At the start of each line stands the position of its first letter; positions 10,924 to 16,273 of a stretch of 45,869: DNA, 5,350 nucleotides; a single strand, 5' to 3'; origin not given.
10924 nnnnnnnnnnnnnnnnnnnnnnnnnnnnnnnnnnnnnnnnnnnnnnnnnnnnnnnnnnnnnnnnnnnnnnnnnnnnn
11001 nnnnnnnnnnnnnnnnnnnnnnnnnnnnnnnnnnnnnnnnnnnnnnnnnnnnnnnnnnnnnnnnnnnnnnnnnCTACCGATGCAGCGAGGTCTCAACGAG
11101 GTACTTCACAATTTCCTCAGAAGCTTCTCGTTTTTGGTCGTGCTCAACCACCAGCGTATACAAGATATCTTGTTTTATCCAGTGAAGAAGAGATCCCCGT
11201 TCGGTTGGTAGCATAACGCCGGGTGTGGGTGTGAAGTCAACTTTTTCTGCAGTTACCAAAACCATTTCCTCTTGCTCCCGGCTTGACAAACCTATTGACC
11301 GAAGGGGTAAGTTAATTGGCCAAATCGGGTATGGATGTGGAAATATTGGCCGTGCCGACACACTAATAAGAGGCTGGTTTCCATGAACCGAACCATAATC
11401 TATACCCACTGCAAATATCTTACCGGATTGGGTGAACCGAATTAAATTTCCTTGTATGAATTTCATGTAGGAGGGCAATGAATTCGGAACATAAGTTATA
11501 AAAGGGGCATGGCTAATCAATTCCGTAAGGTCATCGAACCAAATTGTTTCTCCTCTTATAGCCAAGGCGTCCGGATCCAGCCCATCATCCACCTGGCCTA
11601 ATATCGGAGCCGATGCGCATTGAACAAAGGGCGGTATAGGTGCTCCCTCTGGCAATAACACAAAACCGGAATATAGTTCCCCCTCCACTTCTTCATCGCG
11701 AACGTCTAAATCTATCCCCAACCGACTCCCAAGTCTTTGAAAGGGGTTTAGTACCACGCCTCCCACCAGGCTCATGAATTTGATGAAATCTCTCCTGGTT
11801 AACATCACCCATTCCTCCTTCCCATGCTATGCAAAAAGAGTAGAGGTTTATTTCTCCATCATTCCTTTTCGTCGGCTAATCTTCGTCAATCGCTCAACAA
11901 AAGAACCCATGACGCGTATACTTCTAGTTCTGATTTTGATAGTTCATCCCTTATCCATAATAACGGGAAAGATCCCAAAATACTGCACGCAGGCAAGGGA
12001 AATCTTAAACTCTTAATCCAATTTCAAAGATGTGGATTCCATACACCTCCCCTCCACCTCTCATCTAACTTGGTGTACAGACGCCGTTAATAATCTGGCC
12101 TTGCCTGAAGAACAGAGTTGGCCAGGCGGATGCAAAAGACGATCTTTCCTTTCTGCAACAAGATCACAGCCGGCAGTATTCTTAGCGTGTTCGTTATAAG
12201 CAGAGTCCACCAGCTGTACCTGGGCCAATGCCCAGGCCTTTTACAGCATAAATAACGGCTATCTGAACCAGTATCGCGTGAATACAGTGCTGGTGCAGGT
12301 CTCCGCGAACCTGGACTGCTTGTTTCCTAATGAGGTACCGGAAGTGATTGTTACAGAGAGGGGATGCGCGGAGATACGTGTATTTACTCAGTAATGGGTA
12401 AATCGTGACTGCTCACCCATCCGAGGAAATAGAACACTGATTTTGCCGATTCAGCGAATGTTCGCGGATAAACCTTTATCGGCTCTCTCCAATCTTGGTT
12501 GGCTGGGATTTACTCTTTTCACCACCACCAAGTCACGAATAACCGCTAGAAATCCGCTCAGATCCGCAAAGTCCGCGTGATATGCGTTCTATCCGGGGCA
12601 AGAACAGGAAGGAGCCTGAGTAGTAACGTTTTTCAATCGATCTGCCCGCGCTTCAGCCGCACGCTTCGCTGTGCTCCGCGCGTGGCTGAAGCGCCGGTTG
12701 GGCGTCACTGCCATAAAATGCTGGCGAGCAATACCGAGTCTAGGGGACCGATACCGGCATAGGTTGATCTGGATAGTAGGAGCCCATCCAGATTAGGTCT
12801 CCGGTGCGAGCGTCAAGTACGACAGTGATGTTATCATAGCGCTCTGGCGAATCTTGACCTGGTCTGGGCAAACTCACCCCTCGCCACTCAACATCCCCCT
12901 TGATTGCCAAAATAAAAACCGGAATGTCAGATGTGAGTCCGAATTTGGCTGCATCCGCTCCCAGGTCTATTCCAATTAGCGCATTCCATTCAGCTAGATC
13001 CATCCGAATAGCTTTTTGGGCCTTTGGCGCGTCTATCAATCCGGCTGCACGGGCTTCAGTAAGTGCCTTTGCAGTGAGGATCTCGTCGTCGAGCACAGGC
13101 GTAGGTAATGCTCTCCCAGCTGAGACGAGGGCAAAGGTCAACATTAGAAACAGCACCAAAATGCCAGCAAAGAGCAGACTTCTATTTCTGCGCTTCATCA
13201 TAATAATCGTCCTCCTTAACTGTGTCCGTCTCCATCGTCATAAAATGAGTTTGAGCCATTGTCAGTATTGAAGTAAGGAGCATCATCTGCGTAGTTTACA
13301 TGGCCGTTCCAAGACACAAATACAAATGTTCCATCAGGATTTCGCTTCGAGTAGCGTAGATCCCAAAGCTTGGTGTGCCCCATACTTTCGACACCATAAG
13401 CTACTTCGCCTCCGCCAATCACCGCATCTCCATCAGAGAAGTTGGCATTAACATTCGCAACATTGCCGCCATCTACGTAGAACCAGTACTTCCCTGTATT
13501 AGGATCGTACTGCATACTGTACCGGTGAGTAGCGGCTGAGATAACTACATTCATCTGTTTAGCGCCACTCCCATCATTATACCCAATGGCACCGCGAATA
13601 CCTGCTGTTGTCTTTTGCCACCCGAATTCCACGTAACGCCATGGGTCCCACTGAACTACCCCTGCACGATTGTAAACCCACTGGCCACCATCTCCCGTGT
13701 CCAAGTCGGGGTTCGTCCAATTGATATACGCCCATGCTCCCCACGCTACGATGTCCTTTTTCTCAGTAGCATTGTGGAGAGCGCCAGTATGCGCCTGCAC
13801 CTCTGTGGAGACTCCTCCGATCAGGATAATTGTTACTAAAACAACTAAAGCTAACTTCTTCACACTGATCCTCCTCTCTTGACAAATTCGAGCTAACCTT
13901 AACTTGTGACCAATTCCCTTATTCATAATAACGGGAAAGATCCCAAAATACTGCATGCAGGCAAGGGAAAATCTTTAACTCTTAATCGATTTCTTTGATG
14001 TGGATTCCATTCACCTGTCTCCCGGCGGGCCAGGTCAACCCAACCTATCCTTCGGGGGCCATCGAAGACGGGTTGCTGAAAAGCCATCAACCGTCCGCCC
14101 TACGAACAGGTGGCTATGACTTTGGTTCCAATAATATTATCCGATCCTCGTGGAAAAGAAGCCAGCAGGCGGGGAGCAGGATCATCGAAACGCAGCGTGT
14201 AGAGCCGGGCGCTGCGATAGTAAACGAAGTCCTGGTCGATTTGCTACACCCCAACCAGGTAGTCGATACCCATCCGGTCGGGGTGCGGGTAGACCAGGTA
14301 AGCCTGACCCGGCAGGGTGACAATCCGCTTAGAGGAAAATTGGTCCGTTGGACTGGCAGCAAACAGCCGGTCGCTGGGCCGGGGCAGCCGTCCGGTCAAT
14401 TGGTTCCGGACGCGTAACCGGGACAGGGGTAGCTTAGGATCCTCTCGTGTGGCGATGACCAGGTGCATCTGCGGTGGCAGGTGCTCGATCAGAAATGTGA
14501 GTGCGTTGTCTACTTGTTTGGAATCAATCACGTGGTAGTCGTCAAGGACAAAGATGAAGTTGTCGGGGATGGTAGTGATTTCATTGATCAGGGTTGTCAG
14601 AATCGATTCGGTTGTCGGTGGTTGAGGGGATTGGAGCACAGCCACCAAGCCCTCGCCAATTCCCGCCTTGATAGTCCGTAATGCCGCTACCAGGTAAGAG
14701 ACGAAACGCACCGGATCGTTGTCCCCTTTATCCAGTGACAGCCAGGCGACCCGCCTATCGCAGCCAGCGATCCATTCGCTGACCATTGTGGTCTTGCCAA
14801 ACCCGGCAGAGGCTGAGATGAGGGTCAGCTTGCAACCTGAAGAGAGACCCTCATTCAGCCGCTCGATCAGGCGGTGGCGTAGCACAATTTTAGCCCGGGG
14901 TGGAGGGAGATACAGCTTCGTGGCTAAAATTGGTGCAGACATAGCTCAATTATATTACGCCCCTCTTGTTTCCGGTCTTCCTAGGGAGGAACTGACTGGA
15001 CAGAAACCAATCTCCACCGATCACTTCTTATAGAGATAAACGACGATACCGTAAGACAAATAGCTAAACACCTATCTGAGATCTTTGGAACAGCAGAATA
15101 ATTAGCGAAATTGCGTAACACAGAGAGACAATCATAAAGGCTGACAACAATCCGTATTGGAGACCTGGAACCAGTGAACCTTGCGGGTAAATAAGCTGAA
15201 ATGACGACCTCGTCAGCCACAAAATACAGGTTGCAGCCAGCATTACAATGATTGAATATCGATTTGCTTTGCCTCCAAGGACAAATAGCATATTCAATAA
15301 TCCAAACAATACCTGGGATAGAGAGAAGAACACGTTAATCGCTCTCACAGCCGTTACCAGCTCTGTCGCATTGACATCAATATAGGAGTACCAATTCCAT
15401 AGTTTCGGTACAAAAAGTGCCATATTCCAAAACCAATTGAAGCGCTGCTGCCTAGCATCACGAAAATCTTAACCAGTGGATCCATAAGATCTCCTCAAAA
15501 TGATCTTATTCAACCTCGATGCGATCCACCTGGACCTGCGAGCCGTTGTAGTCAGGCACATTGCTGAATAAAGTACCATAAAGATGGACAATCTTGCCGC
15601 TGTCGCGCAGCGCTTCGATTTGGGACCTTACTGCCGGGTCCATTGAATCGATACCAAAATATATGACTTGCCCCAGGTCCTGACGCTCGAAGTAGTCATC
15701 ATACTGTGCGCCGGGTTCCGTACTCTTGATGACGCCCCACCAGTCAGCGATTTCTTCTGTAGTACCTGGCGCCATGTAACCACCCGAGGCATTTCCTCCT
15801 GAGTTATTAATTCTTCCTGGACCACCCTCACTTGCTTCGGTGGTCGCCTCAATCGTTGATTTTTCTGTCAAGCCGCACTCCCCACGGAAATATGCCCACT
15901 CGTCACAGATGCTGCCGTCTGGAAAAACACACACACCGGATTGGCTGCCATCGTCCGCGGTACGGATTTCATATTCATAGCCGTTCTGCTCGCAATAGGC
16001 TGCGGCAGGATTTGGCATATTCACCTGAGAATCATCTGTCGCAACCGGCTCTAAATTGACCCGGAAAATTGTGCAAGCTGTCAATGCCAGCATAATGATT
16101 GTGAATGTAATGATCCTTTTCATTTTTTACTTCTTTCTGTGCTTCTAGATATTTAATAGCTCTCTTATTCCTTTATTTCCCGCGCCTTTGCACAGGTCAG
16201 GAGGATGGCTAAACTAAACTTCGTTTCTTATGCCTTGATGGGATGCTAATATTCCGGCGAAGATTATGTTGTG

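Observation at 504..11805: Sixteen tightly packed co-directional genes form an ECF-sigma-centred envelope locus that I cannot match to a characterised system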

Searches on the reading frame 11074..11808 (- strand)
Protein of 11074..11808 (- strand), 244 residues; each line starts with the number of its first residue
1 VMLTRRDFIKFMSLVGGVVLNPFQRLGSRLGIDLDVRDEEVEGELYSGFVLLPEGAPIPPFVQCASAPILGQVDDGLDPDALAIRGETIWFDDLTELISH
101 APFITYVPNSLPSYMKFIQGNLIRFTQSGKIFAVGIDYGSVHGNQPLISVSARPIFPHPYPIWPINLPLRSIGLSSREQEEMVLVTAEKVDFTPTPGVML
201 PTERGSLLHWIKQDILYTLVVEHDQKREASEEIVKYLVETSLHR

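Call 3: search_protein_families(library=pfam, max_evalue=0.01, proteins=[window:11074-11808:-])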
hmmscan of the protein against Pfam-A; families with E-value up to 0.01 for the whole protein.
window:11074-11808:- (244 aa): 0 families

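Call 11: search_protein_families(library=ncbifam, max_evalue=0.01, proteins=[window:11074-11808:-])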
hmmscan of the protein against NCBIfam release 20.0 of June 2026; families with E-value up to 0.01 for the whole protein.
window:11074-11808:- (244 aa): 0 families

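Call 34: find_homologous_proteins(query=window:11074-11805:-, max_evalue=0.001)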
Query window:11074-11805:- (243 aa): 27 proteins with E <= 0.001 among 501 candidates.
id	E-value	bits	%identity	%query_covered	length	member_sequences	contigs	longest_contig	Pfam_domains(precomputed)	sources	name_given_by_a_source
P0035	2.2e-159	547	100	100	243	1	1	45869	-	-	-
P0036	5.1e-92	326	61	100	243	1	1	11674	-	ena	-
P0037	1.4e-86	308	59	98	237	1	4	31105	-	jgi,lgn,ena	jgi:hypothetical protein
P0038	1.8e-86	308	59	100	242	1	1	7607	-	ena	-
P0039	2.9e-84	300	59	100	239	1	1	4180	-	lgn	-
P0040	4.8e-76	274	54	99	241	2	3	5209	-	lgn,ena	-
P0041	2.6e-66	242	50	98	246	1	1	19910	-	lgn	-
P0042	4.0e-66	241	51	98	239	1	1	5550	-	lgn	-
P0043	2.6e-63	232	51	98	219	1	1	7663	-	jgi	jgi:hypothetical protein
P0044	2.1e-57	213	58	76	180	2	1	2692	-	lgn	-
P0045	3.8e-55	205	43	98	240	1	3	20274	-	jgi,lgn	jgi:hypothetical protein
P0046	3.2e-53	199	45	98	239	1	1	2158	-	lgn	-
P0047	8.8e-53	197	44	98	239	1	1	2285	-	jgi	jgi:hypothetical protein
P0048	4.7e-41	159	44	82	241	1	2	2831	-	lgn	-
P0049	1.4e-38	151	41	98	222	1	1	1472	-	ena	-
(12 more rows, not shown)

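Call 37: find_encoding_contigs(protein=P0037, flank=10000, max_places=2)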
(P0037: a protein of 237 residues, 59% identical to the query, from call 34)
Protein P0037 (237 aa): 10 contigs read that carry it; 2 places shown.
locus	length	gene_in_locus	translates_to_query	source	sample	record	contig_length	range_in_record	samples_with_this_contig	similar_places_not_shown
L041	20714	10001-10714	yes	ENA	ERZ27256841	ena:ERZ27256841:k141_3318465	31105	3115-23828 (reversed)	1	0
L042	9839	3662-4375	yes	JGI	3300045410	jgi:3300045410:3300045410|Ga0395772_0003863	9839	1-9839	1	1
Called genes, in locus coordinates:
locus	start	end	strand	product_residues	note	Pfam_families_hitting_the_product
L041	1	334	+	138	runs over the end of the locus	PF13181:TPR_8 (faint), PF13424:TPR_12 (faint), PF13431:TPR_17 (faint), PF00515:TPR_1 (weak), PF07719:TPR_2 (faint), PF13374:TPR_10 (faint), PF13414:TPR_11 (faint)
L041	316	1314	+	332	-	PF01208:URO-D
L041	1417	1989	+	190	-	PF03602:Cons_hypoth95, PF05175:MTS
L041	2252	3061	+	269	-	-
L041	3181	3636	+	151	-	PF20042:DUF6444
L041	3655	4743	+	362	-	PF03050:DDE_Tnp_IS66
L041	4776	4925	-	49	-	-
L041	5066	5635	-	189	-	-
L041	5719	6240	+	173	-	-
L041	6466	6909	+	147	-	PF00072:Response_reg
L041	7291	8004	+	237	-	-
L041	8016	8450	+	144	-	-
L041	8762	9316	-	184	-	-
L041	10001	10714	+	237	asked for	-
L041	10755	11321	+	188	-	-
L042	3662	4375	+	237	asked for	-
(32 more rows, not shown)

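Call 44: predict_structure(alignment_id=A3)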
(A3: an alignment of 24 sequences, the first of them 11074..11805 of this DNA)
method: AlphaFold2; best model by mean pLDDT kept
length: 243 residues; sequences in the alignment: 24
mean_pLDDT: 85.7   pTM: 0.77
mean pLDDT of the five models: 85.7, 84.1, 84.1, 83.6, 83.2
residues with pLDDT >= 90: 158; 70-90: 41; 50-70: 30; < 50: 14
segments of 3 or more residues with pLDDT < 50: 29-38
pLDDT, mean of each block of 10 residues (from residue 1): 71 61 49 45 93 94 92 80 94 96 94 95 96 97 93 98 84 61 94 98 96 98 92 95 66
secondary structure, 60 per line:
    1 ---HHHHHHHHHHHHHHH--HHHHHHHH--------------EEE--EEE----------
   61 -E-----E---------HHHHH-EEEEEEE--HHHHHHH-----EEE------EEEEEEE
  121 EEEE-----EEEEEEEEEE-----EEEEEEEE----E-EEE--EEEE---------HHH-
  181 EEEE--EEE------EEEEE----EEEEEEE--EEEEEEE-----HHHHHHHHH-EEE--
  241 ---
elements in order: H4-18 H21-28 E43-45 E48-50 H78-82 E84-90 H93-99 E105-107 E114-124 E130-139 E145-152 E159-161 E164-167 E181-184 E187-189 E196-200 E205-211 E214-220 H226-234 E236-238

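Call 47: fold_search(model_id=the predicted structure, library=pdb)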
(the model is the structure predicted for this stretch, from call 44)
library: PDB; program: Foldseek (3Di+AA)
matches with E <= 10: 692; with E <= 0.001: 0
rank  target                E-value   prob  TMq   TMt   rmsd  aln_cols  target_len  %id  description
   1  2p4b_B                4.7e-03  0.38  0.14  0.14  17.3       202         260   13  Crystal structure of E.coli RseB (released 2007-05-22)
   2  2v42_B                9.9e-03  0.99  0.26  0.23   7.3       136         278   15  Crystal structure of RseB: a sensor for periplasmic stress response in E. coli (released 2007-08-28)
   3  2v42_A                1.2e-02  0.99  0.27  0.23   7.3       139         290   14  Crystal structure of RseB: a sensor for periplasmic stress response in E. coli (released 2007-08-28)
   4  2v43_B                1.6e-02  0.99  0.26  0.24   7.8       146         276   14  Crystal structure of RseB: a sensor for periplasmic stress response in E. coli (released 2007-08-28)
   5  2p4b_A                1.8e-02  0.99  0.28  0.24   7.1       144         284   15  Crystal structure of E.coli RseB (released 2007-05-22)
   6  2v43_C                2.2e-02  0.25  0.15  0.13  17.6       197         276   11  Crystal structure of RseB: a sensor for periplasmic stress response in E. coli (released 2007-08-28)
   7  3m4w_C                3.7e-02  0.95  0.24  0.22   9.4       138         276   12  Structural basis for the negative regulation of bacterial stress response by RseB (released 2010-05-05)
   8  3m4w_D                4.9e-02  0.18  0.14  0.13  19.0       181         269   12  Structural basis for the negative regulation of bacterial stress response by RseB (released 2010-05-05)
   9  2p4b_C                5.5e-02  0.20  0.15  0.14  20.4       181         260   11  Crystal structure of E.coli RseB (released 2007-05-22)
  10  5v77_B                8.3e-02  0.23  0.14  0.28  14.3       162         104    7  Crystal structure of an uncharacterized protein from Neisseria gonorrhoeae (released 2017-04-12)
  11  5v77_A                8.3e-02  0.21  0.13  0.25  17.0       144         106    8  Crystal structure of an uncharacterized protein from Neisseria gonorrhoeae (released 2017-04-12)
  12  6jau_A                9.3e-02  0.90  0.27  0.23   7.3       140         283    9  The complex structure of Pseudomonas aeruginosa MucA/MucB. (released 2020-01-29)
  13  3m4w_A                1.0e-01  0.92  0.25  0.22   6.8       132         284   12  Structural basis for the negative regulation of bacterial stress response by RseB (released 2010-05-05)
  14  2v43_A                1.2e-01  0.16  0.15  0.14  18.4       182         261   12  Crystal structure of RseB: a sensor for periplasmic stress response in E. coli (released 2007-08-28)
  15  7bgh_MODEL_1_A        2.2e-01  0.08  0.13  0.17  17.3       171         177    7  Solution structure of the chloroplast outer envelope channel OEP21 (released 2022-01-19)
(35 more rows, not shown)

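Call 66: search_protein_families(library=pfam, max_evalue=5, proteins=[window:11074-11805:-])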
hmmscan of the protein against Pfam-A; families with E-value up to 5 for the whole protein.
window:11074-11805:- (243 aa): 1 family
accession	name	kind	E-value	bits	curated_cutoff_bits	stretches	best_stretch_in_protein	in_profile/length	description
PF10518.14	TAT_signal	-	0.23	12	22.7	1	1-17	1-17/21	TAT (twin-arginine translocation) pathway signal sequence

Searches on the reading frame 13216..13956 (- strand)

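Call 14: search_protein_families(library=pfam, max_evalue=0.01, proteins=[window:13216-13956:-])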
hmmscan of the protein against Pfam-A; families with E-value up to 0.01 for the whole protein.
window:13216-13956:- (246 aa): 0 families

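Call 66: search_protein_families(library=pfam, max_evalue=5, proteins=[window:13216-13956:-])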
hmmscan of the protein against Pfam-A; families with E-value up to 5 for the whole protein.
window:13216-13956:- (246 aa): 1 family
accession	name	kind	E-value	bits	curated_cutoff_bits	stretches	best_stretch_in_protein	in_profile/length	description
PF06004.18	DUF903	-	1.2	9.5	27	0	217-242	8-34/49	Bacterial protein of unknown function (DUF903)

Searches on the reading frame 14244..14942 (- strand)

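Call 14: search_protein_families(library=pfam, max_evalue=0.01, proteins=[window:14244-14942:-])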
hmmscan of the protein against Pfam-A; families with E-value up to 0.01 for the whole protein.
window:14244-14942:- (232 aa): 2 families
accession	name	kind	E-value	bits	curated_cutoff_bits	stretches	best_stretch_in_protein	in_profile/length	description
PF13191.12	AAA_16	-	6e-06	27.3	32.6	1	24-163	7-166/167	AAA ATPase domain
PF05729.18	NACHT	-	1.2e-05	25.7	26.7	1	44-170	7-133/167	NACHT domain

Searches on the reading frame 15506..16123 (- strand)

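Call 14: search_protein_families(library=pfam, max_evalue=0.01, proteins=[window:15506-16123:-])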
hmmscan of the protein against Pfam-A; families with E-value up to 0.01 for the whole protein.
window:15506-16123:- (205 aa): 2 families
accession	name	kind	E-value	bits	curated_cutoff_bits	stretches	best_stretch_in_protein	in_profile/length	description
PF03891.20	DUF333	-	2.1e-21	76.4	25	1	35-82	1-47/47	Domain of unknown function (DUF333)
PF08139.17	LPAM_1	-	0.003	18.3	20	1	1-17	1-17/18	Prokaryotic membrane lipoprotein lipid attachment site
